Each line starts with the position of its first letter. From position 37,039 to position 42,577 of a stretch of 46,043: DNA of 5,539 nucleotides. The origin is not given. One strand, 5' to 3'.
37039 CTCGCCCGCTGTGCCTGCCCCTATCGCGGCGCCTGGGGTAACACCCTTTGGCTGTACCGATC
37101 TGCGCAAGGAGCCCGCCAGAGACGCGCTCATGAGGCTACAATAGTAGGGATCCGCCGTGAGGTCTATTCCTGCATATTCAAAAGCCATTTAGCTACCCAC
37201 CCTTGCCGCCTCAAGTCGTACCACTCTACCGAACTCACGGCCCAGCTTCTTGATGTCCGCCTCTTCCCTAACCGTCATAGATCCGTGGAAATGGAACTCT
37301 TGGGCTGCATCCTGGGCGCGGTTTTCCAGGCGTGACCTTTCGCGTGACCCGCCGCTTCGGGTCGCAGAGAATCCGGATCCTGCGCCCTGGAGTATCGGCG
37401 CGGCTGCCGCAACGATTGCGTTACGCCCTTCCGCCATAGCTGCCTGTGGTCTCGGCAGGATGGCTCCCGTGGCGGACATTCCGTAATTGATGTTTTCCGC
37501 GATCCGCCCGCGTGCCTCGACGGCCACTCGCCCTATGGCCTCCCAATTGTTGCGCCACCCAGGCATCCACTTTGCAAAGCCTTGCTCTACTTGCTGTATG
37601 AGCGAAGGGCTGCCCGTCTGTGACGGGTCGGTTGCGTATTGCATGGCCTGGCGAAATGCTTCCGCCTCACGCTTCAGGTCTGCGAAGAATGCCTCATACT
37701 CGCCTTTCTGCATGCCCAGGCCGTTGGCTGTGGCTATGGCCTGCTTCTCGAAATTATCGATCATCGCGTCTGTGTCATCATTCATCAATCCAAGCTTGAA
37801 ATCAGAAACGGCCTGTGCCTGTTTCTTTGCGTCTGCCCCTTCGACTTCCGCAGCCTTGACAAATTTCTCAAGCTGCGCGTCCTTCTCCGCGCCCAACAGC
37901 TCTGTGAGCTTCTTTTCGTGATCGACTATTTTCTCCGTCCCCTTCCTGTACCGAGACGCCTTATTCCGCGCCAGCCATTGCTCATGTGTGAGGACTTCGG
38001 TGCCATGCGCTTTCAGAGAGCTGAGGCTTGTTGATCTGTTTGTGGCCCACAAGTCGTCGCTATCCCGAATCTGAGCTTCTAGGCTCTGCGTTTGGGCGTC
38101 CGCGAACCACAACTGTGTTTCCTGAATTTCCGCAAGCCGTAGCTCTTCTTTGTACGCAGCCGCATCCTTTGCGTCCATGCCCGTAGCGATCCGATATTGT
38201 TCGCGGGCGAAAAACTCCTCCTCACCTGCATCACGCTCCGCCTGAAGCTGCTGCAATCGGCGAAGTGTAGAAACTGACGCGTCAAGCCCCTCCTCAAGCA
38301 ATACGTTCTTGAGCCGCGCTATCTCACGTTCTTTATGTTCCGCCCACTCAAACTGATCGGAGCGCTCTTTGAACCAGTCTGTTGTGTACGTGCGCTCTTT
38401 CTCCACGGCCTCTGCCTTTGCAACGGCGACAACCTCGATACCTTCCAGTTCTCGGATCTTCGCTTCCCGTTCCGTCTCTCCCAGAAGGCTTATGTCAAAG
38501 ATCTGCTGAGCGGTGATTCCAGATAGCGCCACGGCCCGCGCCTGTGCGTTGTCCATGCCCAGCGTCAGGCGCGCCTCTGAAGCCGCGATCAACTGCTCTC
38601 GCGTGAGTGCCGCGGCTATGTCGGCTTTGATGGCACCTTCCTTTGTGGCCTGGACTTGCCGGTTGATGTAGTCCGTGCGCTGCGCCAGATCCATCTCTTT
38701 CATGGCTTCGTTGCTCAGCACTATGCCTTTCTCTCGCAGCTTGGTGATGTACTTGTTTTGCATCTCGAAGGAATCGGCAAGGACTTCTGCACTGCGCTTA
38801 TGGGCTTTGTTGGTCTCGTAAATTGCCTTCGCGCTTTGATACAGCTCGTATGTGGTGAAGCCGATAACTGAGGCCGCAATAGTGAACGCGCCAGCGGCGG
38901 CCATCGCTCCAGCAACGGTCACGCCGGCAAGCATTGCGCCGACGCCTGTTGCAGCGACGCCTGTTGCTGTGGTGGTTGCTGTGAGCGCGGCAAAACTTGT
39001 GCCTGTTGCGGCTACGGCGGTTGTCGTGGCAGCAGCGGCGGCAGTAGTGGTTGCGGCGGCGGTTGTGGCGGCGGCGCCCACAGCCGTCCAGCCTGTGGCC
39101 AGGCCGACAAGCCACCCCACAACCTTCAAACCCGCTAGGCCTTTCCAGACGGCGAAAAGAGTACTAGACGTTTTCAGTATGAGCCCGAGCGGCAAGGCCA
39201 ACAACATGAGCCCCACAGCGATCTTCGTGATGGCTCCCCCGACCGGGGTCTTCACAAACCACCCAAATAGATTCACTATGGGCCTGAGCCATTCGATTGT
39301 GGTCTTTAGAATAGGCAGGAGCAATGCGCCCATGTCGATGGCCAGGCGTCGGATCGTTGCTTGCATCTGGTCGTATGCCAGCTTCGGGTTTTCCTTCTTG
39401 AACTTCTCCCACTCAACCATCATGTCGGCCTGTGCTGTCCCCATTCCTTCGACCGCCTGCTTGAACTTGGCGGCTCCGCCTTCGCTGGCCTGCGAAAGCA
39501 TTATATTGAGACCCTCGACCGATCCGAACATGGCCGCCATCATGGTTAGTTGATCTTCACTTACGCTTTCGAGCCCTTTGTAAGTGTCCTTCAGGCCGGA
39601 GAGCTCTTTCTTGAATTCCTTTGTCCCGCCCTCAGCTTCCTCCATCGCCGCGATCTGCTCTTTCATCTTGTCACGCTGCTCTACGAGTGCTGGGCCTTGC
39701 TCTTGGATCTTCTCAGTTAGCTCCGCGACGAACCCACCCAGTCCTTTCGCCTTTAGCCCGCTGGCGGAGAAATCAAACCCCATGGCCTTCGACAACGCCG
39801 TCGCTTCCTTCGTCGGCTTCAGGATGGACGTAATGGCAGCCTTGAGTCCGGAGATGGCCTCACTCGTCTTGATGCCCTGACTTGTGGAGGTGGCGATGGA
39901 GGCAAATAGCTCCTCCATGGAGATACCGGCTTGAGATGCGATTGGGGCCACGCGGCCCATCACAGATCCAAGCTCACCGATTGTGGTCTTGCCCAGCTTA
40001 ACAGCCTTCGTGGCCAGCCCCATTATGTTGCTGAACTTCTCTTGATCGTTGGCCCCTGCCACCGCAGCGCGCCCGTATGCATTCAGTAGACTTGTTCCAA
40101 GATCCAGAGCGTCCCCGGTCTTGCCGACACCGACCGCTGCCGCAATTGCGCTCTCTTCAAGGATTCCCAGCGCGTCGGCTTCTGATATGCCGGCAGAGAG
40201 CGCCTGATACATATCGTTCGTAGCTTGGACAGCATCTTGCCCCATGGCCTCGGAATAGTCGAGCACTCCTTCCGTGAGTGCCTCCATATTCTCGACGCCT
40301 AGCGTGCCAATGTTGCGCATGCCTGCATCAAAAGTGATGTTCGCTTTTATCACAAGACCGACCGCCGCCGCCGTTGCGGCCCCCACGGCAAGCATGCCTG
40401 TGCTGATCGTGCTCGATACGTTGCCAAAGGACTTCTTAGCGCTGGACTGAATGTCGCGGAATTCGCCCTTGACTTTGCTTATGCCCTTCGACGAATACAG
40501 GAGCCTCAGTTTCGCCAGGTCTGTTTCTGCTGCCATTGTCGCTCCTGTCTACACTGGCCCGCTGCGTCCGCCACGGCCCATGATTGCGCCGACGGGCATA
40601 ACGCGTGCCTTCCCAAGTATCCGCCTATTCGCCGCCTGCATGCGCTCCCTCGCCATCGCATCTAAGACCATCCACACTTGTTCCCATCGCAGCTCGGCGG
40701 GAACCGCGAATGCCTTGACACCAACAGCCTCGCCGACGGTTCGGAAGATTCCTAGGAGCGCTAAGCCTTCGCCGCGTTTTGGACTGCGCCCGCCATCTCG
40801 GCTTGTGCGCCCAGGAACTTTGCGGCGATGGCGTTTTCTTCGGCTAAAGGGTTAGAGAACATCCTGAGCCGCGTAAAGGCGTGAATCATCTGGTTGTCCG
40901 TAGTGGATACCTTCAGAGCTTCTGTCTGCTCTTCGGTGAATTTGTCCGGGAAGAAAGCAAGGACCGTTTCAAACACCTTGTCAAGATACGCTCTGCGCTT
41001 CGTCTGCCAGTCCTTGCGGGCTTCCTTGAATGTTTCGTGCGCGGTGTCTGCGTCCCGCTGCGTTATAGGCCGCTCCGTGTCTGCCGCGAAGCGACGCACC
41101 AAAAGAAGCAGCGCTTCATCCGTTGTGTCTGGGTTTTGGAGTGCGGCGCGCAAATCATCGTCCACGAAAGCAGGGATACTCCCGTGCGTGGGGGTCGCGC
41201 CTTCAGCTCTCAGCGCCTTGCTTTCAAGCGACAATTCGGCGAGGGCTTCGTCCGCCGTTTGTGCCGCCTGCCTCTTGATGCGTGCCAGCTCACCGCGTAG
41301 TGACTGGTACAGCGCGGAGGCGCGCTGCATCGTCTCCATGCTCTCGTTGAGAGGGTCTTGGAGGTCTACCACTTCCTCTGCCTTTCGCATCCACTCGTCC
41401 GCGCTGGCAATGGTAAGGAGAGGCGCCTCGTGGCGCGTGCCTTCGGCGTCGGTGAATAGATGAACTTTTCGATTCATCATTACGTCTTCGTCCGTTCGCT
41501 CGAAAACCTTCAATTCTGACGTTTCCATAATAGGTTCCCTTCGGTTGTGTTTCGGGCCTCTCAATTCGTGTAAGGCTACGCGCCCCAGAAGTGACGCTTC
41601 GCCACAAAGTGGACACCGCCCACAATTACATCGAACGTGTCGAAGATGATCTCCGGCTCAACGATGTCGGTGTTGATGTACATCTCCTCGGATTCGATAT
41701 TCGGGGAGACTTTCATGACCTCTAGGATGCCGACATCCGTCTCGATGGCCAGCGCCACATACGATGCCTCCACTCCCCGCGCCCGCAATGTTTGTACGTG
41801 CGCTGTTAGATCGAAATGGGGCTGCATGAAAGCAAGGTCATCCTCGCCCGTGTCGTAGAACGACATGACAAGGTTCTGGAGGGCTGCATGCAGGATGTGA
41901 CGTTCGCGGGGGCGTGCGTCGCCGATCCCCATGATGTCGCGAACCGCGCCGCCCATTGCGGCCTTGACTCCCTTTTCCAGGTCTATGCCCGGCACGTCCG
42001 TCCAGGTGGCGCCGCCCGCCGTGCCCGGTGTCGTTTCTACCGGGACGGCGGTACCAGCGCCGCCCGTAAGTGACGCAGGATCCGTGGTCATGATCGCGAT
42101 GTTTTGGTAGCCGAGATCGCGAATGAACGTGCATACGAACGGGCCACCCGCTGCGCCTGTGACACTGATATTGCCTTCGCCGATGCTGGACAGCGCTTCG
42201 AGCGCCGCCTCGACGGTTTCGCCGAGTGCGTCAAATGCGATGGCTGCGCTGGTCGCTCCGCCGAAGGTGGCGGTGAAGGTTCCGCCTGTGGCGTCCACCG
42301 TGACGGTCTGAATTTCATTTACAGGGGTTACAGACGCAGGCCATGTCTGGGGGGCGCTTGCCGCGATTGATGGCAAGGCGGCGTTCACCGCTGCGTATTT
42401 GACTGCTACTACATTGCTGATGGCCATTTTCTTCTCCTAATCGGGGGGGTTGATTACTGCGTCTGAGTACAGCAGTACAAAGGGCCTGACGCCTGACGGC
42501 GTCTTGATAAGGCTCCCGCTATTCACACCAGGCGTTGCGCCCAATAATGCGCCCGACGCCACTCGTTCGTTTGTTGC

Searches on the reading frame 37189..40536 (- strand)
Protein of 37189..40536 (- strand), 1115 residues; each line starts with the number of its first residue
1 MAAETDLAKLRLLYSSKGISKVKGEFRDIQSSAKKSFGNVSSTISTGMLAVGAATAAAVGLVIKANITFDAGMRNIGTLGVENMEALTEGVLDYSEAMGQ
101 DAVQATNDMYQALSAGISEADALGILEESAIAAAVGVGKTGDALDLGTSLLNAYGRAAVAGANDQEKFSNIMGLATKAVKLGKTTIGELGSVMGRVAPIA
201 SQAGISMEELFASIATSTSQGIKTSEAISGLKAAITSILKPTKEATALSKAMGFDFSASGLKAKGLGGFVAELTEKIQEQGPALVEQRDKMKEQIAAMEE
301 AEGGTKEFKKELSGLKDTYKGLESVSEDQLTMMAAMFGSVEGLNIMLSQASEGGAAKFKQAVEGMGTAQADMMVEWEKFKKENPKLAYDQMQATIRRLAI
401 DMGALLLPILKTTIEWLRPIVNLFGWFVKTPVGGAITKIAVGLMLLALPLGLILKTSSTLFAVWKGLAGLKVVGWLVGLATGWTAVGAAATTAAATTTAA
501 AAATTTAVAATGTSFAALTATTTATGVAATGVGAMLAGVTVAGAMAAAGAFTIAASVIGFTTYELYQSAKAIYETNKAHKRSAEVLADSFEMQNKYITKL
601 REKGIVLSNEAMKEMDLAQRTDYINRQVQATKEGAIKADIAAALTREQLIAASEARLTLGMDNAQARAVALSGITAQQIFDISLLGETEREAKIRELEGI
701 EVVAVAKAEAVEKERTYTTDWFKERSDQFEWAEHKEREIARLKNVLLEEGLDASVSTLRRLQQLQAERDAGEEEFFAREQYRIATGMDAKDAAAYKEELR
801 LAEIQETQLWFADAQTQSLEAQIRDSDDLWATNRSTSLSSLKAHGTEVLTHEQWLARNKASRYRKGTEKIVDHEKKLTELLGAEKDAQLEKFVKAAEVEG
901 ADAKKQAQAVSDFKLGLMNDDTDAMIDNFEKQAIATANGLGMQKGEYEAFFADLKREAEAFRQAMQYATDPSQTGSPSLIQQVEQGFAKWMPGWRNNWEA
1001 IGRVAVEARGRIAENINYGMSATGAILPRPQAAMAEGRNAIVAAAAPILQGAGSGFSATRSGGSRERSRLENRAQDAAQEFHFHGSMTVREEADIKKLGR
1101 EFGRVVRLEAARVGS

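Call 29: search_protein_families(library=phrogs, proteins=[window:37189-40536:-], max_evalue=0.001)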
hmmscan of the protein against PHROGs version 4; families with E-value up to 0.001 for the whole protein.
window:37189-40536:- (1115 aa): 14 families
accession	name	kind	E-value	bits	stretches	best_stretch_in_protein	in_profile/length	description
phrog_1533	-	tail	6.9e-42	144.2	1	16-603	202-724/1688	tail length tape measure protein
phrog_991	-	tail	1.5e-32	113.3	1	17-313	227-558/1966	tail length tape measure protein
phrog_1272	-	tail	4e-30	105.3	1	3-542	194-672/1606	tail length tape measure protein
phrog_28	-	tail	6.8e-25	88.8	1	34-1028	254-1033/1228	tail length tape measure protein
phrog_4704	-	tail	4.4e-23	82.8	1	36-432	188-530/625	tail length tape measure protein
phrog_23013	-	tail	1.2e-17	63.9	1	67-287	136-352/1379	tail length tape measure protein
phrog_14441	-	tail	1e-12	49.4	1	32-231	44-239/241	tail length tape measure protein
phrog_1293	-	tail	4.4e-12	45.6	1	15-548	131-617/1424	tail length tape measure protein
phrog_167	-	tail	8.2e-10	38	1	18-603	243-743/1555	tail length tape measure protein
phrog_36688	-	tail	2.6e-09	36.1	1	14-237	16-243/1600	tail length tape measure protein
phrog_58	-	tail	2.3e-07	30.6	1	15-486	289-632/1544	tail length tape measure protein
phrog_9696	-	tail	9.2e-07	28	1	38-369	51-371/1415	tail length tape measure protein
phrog_5493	-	tail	4.5e-05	22.9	1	176-338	176-294/1102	tail length tape measure protein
phrog_2335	-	tail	0.00026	20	1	435-932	707-1202/1536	tail length tape measure protein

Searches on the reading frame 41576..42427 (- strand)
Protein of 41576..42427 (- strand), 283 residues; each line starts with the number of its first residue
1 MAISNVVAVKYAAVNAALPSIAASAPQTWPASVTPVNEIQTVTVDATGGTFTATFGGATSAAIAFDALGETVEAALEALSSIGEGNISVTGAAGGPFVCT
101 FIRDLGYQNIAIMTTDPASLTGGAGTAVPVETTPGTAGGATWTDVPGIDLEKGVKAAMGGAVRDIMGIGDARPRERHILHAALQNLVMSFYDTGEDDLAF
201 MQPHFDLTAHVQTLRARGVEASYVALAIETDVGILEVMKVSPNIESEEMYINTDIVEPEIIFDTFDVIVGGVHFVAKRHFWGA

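Call 62: search_protein_families(library=phrogs, proteins=[window:41576-42427:-], max_evalue=0.001)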
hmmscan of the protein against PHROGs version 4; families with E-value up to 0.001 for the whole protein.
window:41576-42427:- (283 aa): 3 families
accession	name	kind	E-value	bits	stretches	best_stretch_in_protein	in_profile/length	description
phrog_10909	-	tail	1.1e-11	45.7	1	31-130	198-289/290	major tail protein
phrog_2839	-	tail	1.5e-07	31.3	1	38-128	62-147/581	tail sheath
phrog_5042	-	unknown function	9.8e-06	26.3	1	38-124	113-202/227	-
